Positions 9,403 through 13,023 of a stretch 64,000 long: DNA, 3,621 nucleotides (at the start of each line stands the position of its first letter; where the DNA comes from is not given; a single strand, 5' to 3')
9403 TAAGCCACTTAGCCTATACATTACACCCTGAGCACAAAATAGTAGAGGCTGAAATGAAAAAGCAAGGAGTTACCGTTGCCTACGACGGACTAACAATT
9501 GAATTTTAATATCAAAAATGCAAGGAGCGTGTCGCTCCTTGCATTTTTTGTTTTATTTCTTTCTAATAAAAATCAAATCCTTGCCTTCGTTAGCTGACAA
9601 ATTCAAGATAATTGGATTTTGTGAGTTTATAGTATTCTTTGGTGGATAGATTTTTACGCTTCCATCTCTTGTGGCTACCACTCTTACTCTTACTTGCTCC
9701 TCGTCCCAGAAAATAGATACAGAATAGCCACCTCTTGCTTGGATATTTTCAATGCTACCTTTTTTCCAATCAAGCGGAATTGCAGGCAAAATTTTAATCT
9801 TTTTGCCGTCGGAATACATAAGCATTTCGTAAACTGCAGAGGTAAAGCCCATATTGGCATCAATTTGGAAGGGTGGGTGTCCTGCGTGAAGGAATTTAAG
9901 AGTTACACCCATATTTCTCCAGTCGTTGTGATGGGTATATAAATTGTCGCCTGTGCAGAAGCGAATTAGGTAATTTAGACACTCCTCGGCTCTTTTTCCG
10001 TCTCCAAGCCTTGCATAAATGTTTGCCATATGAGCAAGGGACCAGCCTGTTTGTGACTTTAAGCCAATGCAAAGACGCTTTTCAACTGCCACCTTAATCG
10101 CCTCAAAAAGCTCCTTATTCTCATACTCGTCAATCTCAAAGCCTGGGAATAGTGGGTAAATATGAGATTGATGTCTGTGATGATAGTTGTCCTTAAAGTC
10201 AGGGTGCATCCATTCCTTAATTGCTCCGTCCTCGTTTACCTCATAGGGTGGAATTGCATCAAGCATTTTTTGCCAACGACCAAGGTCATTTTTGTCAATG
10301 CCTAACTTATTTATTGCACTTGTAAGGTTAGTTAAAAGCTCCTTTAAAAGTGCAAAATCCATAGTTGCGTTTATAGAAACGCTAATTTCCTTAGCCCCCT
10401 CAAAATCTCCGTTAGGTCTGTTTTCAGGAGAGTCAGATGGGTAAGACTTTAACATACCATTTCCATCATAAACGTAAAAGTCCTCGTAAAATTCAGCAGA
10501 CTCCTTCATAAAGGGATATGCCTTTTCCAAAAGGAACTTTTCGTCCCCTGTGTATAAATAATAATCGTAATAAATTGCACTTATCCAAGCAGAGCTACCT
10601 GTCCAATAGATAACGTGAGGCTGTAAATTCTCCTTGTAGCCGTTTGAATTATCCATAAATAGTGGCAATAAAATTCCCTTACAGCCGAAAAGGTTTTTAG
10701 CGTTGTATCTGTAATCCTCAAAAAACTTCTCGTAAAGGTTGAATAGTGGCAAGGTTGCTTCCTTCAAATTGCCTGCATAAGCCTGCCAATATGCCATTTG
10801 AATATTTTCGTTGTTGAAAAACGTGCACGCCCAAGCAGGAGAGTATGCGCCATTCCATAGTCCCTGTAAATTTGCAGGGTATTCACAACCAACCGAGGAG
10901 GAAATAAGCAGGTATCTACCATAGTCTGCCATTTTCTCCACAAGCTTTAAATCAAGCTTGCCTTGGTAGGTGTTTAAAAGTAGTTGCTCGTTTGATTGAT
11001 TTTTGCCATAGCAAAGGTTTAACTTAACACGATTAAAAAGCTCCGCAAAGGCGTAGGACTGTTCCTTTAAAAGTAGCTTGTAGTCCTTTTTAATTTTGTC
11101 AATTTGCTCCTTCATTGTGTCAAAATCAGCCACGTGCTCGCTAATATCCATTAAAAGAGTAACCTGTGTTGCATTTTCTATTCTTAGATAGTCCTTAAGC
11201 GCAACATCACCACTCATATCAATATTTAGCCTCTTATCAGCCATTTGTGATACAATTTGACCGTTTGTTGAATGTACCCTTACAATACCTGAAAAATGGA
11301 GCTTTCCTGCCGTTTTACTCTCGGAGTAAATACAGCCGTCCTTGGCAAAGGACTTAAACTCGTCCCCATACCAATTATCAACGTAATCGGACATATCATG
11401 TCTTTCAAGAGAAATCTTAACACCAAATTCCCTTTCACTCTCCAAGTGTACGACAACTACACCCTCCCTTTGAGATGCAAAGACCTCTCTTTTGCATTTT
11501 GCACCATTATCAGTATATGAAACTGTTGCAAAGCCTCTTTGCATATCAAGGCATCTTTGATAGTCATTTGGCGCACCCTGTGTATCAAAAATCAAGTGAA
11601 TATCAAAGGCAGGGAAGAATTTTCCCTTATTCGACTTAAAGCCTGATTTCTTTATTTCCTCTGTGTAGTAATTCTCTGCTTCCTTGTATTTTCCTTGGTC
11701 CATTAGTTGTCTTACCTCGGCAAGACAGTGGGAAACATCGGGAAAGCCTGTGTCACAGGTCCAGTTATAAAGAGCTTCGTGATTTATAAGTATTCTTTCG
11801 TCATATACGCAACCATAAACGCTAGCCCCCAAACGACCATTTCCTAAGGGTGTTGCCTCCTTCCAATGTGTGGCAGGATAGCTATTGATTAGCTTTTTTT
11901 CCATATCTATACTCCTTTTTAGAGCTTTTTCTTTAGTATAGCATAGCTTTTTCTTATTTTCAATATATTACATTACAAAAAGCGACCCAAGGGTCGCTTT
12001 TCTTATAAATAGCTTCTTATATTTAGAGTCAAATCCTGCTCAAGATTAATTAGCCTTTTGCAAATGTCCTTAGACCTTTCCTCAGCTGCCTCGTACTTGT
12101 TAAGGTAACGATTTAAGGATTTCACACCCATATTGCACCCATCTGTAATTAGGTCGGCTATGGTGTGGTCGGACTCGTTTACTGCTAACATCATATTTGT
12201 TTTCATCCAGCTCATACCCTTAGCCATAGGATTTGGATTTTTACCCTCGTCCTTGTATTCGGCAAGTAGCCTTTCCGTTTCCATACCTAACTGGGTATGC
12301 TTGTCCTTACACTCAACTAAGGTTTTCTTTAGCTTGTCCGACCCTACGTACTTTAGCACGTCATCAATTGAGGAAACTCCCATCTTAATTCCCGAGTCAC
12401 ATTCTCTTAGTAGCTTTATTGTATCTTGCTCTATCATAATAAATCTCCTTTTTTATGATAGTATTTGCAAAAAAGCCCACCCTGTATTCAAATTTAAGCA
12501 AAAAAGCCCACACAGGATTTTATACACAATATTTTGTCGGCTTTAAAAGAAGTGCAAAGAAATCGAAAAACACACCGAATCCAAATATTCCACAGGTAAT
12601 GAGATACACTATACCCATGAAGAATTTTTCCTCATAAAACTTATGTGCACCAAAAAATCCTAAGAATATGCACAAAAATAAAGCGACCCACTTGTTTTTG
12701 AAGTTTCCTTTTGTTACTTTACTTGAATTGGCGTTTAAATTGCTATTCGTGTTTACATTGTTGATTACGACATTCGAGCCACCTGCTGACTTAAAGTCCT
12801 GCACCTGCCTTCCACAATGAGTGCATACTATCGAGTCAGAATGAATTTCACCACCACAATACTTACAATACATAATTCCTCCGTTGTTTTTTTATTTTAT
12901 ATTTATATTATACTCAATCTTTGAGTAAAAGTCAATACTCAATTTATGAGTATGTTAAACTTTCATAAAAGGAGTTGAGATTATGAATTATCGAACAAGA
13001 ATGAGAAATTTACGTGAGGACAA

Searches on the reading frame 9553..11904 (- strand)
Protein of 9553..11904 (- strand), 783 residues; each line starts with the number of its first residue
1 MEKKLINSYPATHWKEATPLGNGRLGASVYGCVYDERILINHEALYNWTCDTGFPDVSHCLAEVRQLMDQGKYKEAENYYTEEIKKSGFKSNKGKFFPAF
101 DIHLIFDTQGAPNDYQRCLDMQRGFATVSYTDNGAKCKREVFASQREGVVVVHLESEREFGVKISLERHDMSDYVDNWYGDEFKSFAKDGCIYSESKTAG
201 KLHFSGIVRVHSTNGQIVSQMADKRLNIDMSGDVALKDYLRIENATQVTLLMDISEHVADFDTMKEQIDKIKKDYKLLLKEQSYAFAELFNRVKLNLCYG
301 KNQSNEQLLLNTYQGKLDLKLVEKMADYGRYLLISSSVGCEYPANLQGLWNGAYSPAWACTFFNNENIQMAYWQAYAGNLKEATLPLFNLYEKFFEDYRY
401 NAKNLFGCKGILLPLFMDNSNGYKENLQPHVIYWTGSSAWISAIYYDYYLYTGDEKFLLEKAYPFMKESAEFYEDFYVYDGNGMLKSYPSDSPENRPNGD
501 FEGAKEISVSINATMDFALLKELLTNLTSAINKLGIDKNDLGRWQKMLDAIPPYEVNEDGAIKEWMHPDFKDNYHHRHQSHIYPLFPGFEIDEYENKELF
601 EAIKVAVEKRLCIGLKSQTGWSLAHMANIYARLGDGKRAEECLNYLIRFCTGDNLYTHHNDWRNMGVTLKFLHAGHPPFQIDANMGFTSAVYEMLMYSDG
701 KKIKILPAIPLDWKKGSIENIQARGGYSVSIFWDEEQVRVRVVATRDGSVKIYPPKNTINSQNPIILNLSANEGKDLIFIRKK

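Call 63: search_protein_families(library=pfam, proteins=[window:9553-11904:-], max_evalue=0.0001)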
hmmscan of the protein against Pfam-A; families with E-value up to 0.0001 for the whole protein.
window:9553-11904:- (783 aa): 3 families
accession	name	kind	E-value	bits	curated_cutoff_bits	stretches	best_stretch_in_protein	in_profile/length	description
PF22124.2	Glyco_hydro_95_cat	-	6.5e-117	391.3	27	1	275-695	2-408/408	Glycosyl hydrolase family 95 catalytic domain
PF14498.12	Glyco_hyd_65N_2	-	1.2e-37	130.6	27.7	1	9-254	5-227/234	Glycosyl hydrolase family 65, N-terminal domain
PF21307.2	Glyco_hydro_95_C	-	5.3e-11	43.3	27.6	1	698-758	2-63/94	Glycoside hydrolase family 95, C-terminal domain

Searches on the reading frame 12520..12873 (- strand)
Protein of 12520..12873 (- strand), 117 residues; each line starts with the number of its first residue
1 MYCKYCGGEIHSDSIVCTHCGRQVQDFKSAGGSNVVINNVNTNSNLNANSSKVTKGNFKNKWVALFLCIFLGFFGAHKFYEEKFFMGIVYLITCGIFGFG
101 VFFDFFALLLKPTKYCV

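Call 63: search_protein_families(library=pfam, proteins=[window:12520-12873:-], max_evalue=0.0001)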
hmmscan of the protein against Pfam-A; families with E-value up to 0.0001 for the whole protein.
window:12520-12873:- (117 aa): 1 family
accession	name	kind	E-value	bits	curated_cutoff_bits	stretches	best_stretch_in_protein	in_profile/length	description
PF05154.21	TM2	-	2.8e-16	59.9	27.9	1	58-106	2-51/51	TM2 domain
